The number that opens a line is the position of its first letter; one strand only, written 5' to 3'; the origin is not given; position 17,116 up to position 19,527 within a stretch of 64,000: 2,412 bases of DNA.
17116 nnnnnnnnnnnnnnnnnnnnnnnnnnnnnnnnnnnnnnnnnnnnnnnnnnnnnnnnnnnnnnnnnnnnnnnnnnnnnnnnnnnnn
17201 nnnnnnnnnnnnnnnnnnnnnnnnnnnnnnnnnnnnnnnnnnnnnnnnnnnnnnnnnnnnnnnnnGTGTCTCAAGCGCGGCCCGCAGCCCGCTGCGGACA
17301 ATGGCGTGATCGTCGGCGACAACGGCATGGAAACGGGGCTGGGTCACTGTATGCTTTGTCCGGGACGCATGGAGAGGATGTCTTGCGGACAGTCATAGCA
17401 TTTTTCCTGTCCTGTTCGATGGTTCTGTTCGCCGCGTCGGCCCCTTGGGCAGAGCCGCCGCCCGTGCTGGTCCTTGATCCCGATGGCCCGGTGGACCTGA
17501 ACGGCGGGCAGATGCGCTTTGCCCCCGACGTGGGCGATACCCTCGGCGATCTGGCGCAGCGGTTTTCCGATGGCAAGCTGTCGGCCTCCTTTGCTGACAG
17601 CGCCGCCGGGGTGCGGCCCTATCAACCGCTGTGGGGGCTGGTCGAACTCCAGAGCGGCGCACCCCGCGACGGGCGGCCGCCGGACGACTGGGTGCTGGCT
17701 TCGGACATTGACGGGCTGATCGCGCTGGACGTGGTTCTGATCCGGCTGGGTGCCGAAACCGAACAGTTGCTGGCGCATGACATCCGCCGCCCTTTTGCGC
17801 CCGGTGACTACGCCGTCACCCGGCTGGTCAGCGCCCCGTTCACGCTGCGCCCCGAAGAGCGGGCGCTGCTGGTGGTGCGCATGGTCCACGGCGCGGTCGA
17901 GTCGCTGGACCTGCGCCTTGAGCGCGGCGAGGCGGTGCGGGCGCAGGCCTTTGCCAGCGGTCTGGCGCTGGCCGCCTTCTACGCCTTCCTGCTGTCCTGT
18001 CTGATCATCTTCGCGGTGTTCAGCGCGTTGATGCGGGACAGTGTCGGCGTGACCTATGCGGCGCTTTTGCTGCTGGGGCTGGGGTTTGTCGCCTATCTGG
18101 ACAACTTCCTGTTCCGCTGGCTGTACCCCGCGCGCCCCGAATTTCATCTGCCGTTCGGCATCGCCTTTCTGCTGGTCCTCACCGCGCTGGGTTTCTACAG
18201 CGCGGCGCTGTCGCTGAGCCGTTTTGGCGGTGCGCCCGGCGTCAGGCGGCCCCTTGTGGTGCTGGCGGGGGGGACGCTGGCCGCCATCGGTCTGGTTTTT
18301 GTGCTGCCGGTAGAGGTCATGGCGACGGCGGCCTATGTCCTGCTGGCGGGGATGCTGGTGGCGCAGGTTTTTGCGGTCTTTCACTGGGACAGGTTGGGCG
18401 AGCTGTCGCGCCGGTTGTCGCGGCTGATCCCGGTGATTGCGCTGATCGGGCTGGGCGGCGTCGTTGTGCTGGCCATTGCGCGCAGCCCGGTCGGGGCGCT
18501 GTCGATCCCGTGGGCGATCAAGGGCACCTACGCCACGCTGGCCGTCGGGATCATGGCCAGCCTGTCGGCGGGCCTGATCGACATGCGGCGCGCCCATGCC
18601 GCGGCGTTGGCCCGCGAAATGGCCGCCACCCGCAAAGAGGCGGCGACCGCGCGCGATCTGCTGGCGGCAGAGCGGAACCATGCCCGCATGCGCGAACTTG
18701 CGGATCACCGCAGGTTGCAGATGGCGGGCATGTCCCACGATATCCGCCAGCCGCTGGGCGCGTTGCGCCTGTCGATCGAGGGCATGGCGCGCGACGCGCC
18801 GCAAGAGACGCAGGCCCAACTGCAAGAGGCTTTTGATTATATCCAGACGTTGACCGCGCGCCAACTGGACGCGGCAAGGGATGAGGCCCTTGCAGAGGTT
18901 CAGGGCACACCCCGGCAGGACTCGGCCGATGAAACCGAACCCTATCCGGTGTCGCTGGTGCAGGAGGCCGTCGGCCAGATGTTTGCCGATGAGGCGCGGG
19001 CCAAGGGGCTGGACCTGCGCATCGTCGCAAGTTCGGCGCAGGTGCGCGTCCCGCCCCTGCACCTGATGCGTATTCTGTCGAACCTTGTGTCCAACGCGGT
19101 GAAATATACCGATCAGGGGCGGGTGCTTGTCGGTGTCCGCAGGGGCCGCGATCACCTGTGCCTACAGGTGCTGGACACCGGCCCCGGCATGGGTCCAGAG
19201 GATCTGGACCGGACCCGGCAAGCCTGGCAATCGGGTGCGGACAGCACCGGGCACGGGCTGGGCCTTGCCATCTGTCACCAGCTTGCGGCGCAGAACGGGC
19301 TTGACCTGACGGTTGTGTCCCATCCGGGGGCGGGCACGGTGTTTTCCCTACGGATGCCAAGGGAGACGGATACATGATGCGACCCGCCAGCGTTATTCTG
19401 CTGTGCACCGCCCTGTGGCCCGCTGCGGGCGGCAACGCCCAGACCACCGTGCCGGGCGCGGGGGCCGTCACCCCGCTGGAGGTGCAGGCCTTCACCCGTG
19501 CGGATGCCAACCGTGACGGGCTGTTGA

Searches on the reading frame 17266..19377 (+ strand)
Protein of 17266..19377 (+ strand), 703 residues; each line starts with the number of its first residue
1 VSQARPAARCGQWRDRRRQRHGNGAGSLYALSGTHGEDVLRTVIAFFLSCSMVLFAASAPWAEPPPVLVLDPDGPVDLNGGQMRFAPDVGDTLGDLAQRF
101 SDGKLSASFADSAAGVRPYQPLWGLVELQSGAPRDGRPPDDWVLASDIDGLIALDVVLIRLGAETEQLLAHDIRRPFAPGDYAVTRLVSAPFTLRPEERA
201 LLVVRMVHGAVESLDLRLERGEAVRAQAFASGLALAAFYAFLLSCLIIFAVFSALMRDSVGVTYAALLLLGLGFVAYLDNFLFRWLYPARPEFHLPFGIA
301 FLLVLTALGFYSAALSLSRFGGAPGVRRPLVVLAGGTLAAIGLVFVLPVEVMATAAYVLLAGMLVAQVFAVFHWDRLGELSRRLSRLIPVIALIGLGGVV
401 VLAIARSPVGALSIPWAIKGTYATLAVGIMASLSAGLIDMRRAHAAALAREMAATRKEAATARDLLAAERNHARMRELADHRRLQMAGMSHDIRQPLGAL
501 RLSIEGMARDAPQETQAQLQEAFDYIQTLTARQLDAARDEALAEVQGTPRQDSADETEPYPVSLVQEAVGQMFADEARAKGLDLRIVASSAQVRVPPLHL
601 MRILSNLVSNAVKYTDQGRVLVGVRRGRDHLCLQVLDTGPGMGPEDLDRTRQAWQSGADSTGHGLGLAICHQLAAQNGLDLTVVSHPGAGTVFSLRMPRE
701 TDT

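Call 4: search_protein_families(library=pfam, proteins=[window:17266-19377:+], max_evalue=0.01)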
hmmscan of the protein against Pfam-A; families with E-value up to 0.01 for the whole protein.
window:17266-19377:+ (703 aa): 4 families
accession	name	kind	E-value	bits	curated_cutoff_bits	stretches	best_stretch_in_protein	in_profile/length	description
PF02518.31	HATPase_c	-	1.4e-22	80.7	26.4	1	598-700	4-110/111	Histidine kinase-, DNA gyrase B-, and HSP90-like ATPase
PF00512.31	HisKA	-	1.9e-07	31.5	26.9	1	482-540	2-64/66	His Kinase A (phospho-acceptor) domain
PF13581.12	HATPase_c_2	-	8.4e-05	23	27.4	1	607-674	39-109/127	Histidine kinase-like ATPase domain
PF07695.17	7TMR-DISM_7TM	-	0.0079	16.6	29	0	234-383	4-153/205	7TM diverse intracellular signalling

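Call 28: find_homologous_proteins(query=window:17380-19377:+, max_evalue=1e-20)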
Query window:17380-19377:+ (665 aa): 30 proteins with E <= 1e-20 among 8000 candidates.
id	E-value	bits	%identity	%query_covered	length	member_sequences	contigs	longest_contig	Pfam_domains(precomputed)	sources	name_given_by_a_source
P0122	0.0e+0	1415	100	98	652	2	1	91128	PF02518.32,PF00512.32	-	-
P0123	0.0e+0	1044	74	99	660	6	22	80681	PF02518.32,PF00512.32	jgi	jgi:signal transduction histidine kinase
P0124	1.4e-292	990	74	97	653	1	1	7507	PF07695.18,PF02518.32,PF00512.32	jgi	jgi:signal transduction histidine kinase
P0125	4.8e-291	985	71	100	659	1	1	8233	PF02518.32,PF00512.32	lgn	-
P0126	1.3e-288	977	72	97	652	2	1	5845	PF07695.18,PF02518.32,PF00512.32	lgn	-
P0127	2.8e-280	949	66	100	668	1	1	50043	PF02518.32,PF00512.32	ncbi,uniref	ncbi:ATP-binding protein [Antarctobacter jejuensis]|uniref:ATP-binding protein n=1 Tax=Antarctobacte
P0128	1.7e-278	944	70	99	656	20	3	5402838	PF02518.32,PF00512.32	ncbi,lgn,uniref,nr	ncbi:HAMP domain-containing sensor histidine kinase [Mameliella alba]|uniref:sensor histidine kinase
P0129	8.7e-278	941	69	98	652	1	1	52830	PF02518.32,PF00512.32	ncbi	-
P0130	6.4e-277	938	70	100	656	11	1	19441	PF13581.13,PF02518.32,PF00512.32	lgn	-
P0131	6.0e-275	932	71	97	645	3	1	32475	PF02518.32,PF00512.32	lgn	-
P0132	1.3e-213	729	54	99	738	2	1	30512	PF07695.18,PF02518.32,PF00512.32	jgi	-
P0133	3.3e-213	728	56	99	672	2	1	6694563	PF07695.18,PF02518.32,PF00512.32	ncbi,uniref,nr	ncbi:sensor histidine kinase [Roseibium sp. Sym1]|uniref:sensor histidine kinase n=1 Tax=Roseibium s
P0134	3.2e-212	725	55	99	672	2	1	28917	PF07695.18,PF02518.32,PF00512.32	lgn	-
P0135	1.2e-211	723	55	99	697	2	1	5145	PF02518.32,PF00512.32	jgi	jgi:signal transduction histidine kinase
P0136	1.3e-210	719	55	99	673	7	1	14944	PF02518.32,PF00512.32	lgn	-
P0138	3.3e-203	695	53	99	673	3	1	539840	PF02518.32,PF00512.32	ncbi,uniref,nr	ncbi:sensor histidine kinase [uncultured Roseibium sp.]|uniref:sensor histidine kinase n=1 Tax=uncul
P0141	5.2e-199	681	55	94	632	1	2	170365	PF02518.32,PF00512.32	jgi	-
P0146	1.7e-197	676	53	95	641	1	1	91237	PF02518.32,PF00512.32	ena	-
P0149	1.1e-82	297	35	84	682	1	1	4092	PF07696.18,PF07695.18,PF02518.32,PF00512.32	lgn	-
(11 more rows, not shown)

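Call 29: find_encoding_contigs(protein=P0128, flank=10000, max_places=2)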
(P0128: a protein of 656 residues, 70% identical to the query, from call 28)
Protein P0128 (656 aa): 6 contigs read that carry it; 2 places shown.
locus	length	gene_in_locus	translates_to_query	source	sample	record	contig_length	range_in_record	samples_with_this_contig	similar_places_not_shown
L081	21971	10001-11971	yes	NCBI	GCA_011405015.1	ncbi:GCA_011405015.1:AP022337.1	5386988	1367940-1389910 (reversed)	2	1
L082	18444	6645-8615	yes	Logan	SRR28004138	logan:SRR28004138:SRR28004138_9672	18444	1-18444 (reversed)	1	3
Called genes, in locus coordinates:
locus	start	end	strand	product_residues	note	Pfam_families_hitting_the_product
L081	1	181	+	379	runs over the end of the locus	PF13452:FAS1_DH_region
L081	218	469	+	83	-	-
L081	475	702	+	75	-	PF04290:DctQ (weak)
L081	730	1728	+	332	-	PF03480:DctP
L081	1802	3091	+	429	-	PF06808:DctM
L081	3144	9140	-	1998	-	PF00353:HemolysinCabind, PF00354:Pentaxin, PF13385:Laminin_G_3, PF00353:HemolysinCabind, PF08548:Peptidase_M10_C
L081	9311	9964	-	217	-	PF00072:Response_reg, PF00196:GerE, PF04545:Sigma70_r4 (weak), PF08281:Sigma70_r4_2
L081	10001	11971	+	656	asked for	PF00512:HisKA (weak), PF02518:HATPase_c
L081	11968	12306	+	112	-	PF13499:EF-hand_7 (faint), PF00036:EF-hand_1 (weak), PF13202:EF-hand_5 (weak), PF13405:EF-hand_6 (faint)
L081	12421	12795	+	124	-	-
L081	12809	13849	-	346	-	PF13403:Hint_2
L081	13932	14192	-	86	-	-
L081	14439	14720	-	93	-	PF00106:adh_short, PF08659:KR, PF13561:adh_short_C2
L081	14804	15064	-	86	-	PF18050:Cyclophil_like2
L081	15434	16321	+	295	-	PF07995:GSDH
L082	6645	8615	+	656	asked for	PF00512:HisKA (weak), PF02518:HATPase_c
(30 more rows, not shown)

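Call 30: find_encoding_contigs(protein=P0127, flank=10000, max_places=2)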
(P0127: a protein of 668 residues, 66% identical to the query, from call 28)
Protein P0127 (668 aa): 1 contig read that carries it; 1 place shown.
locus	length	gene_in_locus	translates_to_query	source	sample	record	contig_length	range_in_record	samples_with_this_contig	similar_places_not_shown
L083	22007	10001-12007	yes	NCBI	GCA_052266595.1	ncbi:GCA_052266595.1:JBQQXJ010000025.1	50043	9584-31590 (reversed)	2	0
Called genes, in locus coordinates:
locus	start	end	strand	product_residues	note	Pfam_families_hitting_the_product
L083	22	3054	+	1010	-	PF13442:Cytochrome_CBB3 (faint)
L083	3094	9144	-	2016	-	PF00353:HemolysinCabind (weak), PF00354:Pentaxin, PF13385:Laminin_G_3 (weak), PF00353:HemolysinCabind (weak)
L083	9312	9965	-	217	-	PF00072:Response_reg, PF00196:GerE, PF04545:Sigma70_r4 (faint), PF08281:Sigma70_r4_2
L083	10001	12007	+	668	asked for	PF00512:HisKA (weak), PF02518:HATPase_c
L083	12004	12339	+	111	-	PF13499:EF-hand_7 (faint), PF13202:EF-hand_5 (faint), PF13405:EF-hand_6 (faint), PF00036:EF-hand_1 (faint)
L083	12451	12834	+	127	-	-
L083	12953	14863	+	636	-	PF13598:DUF4139 (weak)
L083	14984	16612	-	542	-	PF00515:TPR_1 (faint), PF07719:TPR_2 (faint), PF13181:TPR_8 (faint), PF13428:TPR_14 (faint)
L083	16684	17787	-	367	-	PF27541:CitB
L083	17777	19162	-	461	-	PF00890:FAD_binding_2, PF01266:DAO, PF03486:HI0933_like, PF07992:Pyr_redox_2 (faint), PF12831:FAD_oxidored, PF01266:DAO (weak)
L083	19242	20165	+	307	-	PF00126:HTH_1, PF03466:LysR_substrate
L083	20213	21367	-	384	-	PF00871:Acetate_kinase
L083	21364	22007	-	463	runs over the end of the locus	PF01575:MaoC_dehydratas, PF01515:PTA_PTB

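Call 31: find_encoding_contigs(protein=P0133, flank=10000, max_places=2)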
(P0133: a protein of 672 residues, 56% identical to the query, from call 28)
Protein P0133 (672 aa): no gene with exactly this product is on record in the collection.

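Call 32: find_encoding_contigs(protein=P0138, flank=10000, max_places=1)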
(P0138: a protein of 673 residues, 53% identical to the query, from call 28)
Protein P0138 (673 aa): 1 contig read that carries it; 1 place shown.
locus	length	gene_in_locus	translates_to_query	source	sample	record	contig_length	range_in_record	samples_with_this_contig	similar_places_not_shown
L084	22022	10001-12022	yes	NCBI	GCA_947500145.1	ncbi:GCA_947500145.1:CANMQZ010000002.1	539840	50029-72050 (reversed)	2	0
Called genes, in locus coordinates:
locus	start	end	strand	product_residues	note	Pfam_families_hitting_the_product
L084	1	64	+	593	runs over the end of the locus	PF00664:ABC_membrane, PF00005:ABC_tran, PF13304:AAA_21 (faint)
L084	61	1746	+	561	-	PF00005:ABC_tran, PF02463:SMC_N (faint)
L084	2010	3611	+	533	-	PF01654:Cyt_bd_oxida_I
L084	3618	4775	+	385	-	PF02322:Cyt_bd_oxida_II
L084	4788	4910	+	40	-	PF08173:YbgT_YccB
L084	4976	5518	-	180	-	PF00578:AhpC-TSA, PF08534:Redoxin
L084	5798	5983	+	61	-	-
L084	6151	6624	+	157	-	PF04290:DctQ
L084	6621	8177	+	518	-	PF06808:DctM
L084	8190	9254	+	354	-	PF03480:DctP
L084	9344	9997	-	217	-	PF00072:Response_reg, PF00196:GerE, PF08281:Sigma70_r4_2 (weak)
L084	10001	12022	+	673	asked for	PF00512:HisKA (weak), PF02518:HATPase_c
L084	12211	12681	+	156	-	PF02794:HlyC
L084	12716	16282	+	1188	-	-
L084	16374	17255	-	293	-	PF00892:EamA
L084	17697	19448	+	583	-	PF00188:CAP, PF13620:CarboxypepD_reg (weak), PF00353:HemolysinCabind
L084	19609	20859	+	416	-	-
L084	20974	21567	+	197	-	-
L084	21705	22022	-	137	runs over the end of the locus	-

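Call 33: find_encoding_contigs(protein=P0123, flank=10000, max_places=2)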
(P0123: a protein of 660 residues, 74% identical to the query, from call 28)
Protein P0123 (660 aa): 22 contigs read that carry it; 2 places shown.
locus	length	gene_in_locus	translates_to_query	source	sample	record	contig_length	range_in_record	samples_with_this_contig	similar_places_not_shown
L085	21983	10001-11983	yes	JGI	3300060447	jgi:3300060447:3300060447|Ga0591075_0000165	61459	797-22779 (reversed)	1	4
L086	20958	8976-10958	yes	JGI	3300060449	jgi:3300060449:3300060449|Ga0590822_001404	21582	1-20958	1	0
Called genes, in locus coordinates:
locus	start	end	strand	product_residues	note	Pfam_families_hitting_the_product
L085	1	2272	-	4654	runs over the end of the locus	PF17803:Cadherin_4, PF01839:FG-GAP (weak), PF14783:BBS2_Mid (faint), PF17963:Big_9, PF01839:FG-GAP, PF13517:FG-GAP_3, PF00353:HemolysinCabind (weak)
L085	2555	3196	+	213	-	-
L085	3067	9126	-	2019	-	PF00353:HemolysinCabind (weak), PF00354:Pentaxin, PF13385:Laminin_G_3 (weak), PF00353:HemolysinCabind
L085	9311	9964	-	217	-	PF00072:Response_reg, PF00196:GerE, PF08281:Sigma70_r4_2 (weak)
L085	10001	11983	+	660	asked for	PF00512:HisKA (weak), PF02518:HATPase_c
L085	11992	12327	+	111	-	PF13405:EF-hand_6 (faint), PF00036:EF-hand_1 (faint), PF13202:EF-hand_5 (faint)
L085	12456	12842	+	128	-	-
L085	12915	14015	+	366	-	PF01266:DAO, PF07992:Pyr_redox_2 (faint), PF01593:Amino_oxidase (faint)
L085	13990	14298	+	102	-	PF13510:Fer2_4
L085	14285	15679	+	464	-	PF00890:FAD_binding_2 (weak), PF01266:DAO (weak), PF03486:HI0933_like (weak), PF07992:Pyr_redox_2, PF12831:FAD_oxidored, PF13450:NAD_binding_8, PF04324:Fer2_BFD (weak), PF17806:SO_alpha_A3, +2 more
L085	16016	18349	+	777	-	PF09371:Tex_N, PF22706:Tex_central_region, PF14639:YqgF (weak), PF16921:Tex_YqgF, PF14635:HHH_7, PF12836:HHH_3, PF17674:HHH_9, PF00575:S1, +2 more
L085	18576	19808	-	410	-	PF06181:Urate_ox_N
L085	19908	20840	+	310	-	PF00126:HTH_1, PF03466:LysR_substrate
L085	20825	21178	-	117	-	PF00576:Transthyretin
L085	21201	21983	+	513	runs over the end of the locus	PF01522:Polysacc_deac_1, PF09349:OHCU_decarbox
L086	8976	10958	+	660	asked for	PF00512:HisKA (weak), PF02518:HATPase_c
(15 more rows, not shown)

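Call 34: find_encoding_contigs(protein=P0129, flank=10000, max_places=1)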
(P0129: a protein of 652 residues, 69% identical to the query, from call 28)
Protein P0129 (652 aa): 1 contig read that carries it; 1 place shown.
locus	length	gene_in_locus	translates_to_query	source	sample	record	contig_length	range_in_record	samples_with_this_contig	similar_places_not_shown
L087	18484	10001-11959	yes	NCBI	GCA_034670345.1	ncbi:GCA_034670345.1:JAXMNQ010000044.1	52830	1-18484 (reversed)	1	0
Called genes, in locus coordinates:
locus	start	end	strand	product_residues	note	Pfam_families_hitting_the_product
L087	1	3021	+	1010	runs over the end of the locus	PF13442:Cytochrome_CBB3 (faint)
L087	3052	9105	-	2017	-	PF00353:HemolysinCabind (weak), PF00354:Pentaxin, PF13385:Laminin_G_3 (faint), PF00353:HemolysinCabind (weak)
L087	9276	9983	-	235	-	PF00072:Response_reg, PF00196:GerE, PF08281:Sigma70_r4_2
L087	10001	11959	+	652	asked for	PF00512:HisKA (weak), PF02518:HATPase_c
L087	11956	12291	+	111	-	PF00036:EF-hand_1 (faint), PF13202:EF-hand_5 (faint), PF13405:EF-hand_6 (faint)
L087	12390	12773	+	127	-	-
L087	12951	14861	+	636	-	PF13598:DUF4139 (weak)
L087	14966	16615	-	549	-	PF00515:TPR_1 (faint), PF07719:TPR_2 (faint), PF13181:TPR_8 (faint), PF13428:TPR_14 (faint)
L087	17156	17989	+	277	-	PF07676:PD40 (faint), PF00930:DPPIV_N (faint), PF26550:Tricorn_2nd (weak), PF26549:Tricorn_N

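Call 40: search_protein_families(library=ncbifam, proteins=[window:17380-19377:+], max_evalue=0.001)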
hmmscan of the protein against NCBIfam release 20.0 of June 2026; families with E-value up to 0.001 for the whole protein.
window:17380-19377:+ (665 aa): 70 families (the best 25 are shown)
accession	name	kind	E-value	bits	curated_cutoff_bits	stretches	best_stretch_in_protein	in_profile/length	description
NF041832.1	near_NosP_CTERM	subfamily_domain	7.7e-34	117.3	400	1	448-662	11-226/370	NahK/ErcS family hybrid sensor histidine kinase/response regulator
NF041831.1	NO_HK_NahK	exception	3.4e-28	98.1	1500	1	418-660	470-710/854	hybrid sensor histidine kinase/response regulator NahK/ErcS'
TIGR02966.1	phoR_proteo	equivalog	3.6e-25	88.7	334.2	1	421-658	91-332/333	phosphate regulon sensor histidine kinase PhoR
NF011874.0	PRK15347.1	equivalog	6.8e-24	84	852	1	448-661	402-614/921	two component system sensor kinase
TIGR02956.1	TMAO_torS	equivalog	1.9e-22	79.3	676.5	1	406-660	421-681/967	TMAO reductase system sensor histidine kinase/response regulator TorS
NF007004.0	PRK09467.1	equivalog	3e-22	79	415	1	435-661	223-436/440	two-component system sensor histidine kinase EnvZ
NF046044.1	PnpS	equivalog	7.4e-20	71.3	400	1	422-660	148-390/390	two-component system histidine kinase PnpS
NF007688.0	PRK10364.1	equivalog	2.9e-18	65.9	479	1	435-662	232-452/460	two-component system sensor histidine kinase ZraS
NF012163.2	BaeS_SmeS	equivalog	1.1e-17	64.1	500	1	439-649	235-446/457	sensor histidine kinase efflux regulator BaeS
NF040691.1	MtrAB_MtrB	equivalog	1.5e-17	63.9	450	1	435-664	262-495/507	MtrAB system histidine kinase MtrB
NF006800.0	PRK09303.1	equivalog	1.5e-17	63.6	342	1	415-660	122-376/383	histidine kinase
NF008302.0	PRK11091.1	equivalog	1.6e-17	63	838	1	537-659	371-503/779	aerobic respiration two-component sensor histidine kinase ArcB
NF008543.0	PRK11466.1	equivalog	1.6e-17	62.7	982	1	405-661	400-662/914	TMAO reductase system sensor histidine kinase/response regulator TorS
NF041735.1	hist_kin_RppB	equivalog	6.3e-17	61.5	400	1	449-660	221-438/438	two-component system sensor histidine kinase RppB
NF008099.0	PRK10841.1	equivalog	1.5e-16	59.4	920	1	556-660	580-689/949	two-component system sensor histidine kinase RcsC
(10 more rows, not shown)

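Call 48: search_protein_families(library=pfam, proteins=[L084:12716-16282:+, L084:12211-12681:+], max_evalue=0.1)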
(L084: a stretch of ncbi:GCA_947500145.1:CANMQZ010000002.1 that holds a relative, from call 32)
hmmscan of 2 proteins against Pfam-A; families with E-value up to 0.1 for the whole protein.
L084:12716-16282:+ (1188 aa): 1 family
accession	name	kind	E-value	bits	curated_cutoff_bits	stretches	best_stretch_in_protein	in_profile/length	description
PF00353.25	HemolysinCabind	-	8.3e-37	125.2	23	13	357-390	2-35/36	RTX calcium-binding nonapeptide repeat (4 copies)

L084:12211-12681:+ (156 aa): 1 family
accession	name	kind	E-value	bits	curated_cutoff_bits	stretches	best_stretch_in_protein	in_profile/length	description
PF02794.22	HlyC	-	4.7e-29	101.3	25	1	14-137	1-125/127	RTX toxin acyltransferase family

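Call 50: find_encoding_contigs(protein=P0146, flank=9000, max_places=1)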
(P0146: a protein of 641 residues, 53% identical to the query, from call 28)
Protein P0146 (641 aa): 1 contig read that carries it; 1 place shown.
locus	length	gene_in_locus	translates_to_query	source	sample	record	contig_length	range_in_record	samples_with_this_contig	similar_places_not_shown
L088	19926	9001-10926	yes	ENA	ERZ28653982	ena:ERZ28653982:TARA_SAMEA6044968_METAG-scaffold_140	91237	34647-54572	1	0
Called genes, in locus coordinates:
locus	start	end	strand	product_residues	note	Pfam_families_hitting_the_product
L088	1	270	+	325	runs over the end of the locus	PF00126:HTH_1, PF03466:LysR_substrate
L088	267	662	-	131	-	PF00571:CBS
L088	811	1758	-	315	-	PF02424:ApbE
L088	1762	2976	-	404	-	PF00111:Fer2, PF00970:FAD_binding_6 (weak), PF00175:NAD_binding_1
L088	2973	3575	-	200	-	PF02508:Rnf-Nqr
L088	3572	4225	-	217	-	PF02508:Rnf-Nqr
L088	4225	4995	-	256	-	PF04205:FMN_bind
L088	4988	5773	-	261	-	PF03116:NQR2_RnfD_RnfE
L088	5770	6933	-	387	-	PF05896:NQRA_N, PF24836:NQRA_2nd, PF11973:NQRA_SLBB (weak)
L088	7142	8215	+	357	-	PF22113:Mtrc-MtrF_II-IV_dom (faint), PF14522:Cytochrome_C7 (weak)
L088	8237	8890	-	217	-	PF00072:Response_reg, PF00196:GerE, PF08281:Sigma70_r4_2 (weak)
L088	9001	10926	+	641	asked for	PF00512:HisKA, PF02518:HATPase_c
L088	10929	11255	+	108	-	PF13499:EF-hand_7 (faint), PF00036:EF-hand_1 (faint), PF13202:EF-hand_5 (faint), PF13405:EF-hand_6 (faint)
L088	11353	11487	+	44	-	-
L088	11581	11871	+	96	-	-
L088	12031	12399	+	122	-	-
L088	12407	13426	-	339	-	PF00355:Rieske, PF19112:VanA_C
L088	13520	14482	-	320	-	PF00126:HTH_1, PF03466:LysR_substrate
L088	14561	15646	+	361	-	-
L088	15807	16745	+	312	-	PF00487:FA_desaturase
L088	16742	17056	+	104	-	PF00355:Rieske, PF13806:Rieske_2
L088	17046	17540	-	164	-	PF01571:GCV_T (weak)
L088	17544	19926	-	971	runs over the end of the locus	PF13510:Fer2_4, PF07992:Pyr_redox_2, PF12831:FAD_oxidored (weak), PF17806:SO_alpha_A3, PF01571:GCV_T, PF08669:GCV_T_C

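Call 51: find_encoding_contigs(protein=P0132, flank=9000, max_places=1)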
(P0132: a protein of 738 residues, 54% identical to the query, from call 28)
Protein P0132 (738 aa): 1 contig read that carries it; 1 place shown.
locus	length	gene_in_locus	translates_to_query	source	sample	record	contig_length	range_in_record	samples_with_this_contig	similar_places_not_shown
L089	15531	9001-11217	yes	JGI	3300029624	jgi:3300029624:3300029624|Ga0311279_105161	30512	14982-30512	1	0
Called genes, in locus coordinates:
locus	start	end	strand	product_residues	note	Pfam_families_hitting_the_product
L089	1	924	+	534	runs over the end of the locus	PF01654:Cyt_bd_oxida_I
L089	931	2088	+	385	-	PF02322:Cyt_bd_oxida_II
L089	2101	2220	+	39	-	PF08173:YbgT_YccB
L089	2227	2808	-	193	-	PF01436:NHL (faint)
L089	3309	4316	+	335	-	PF02608:Bmp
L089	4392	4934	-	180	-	PF00578:AhpC-TSA, PF08534:Redoxin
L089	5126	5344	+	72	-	-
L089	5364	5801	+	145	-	PF04290:DctQ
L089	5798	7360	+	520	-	PF06808:DctM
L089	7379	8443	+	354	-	PF03480:DctP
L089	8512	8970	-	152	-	PF00196:GerE, PF08281:Sigma70_r4_2 (weak)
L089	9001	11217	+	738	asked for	PF07695:7TMR-DISM_7TM (weak), PF00512:HisKA (weak), PF02518:HATPase_c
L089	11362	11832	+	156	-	PF02794:HlyC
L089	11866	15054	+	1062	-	-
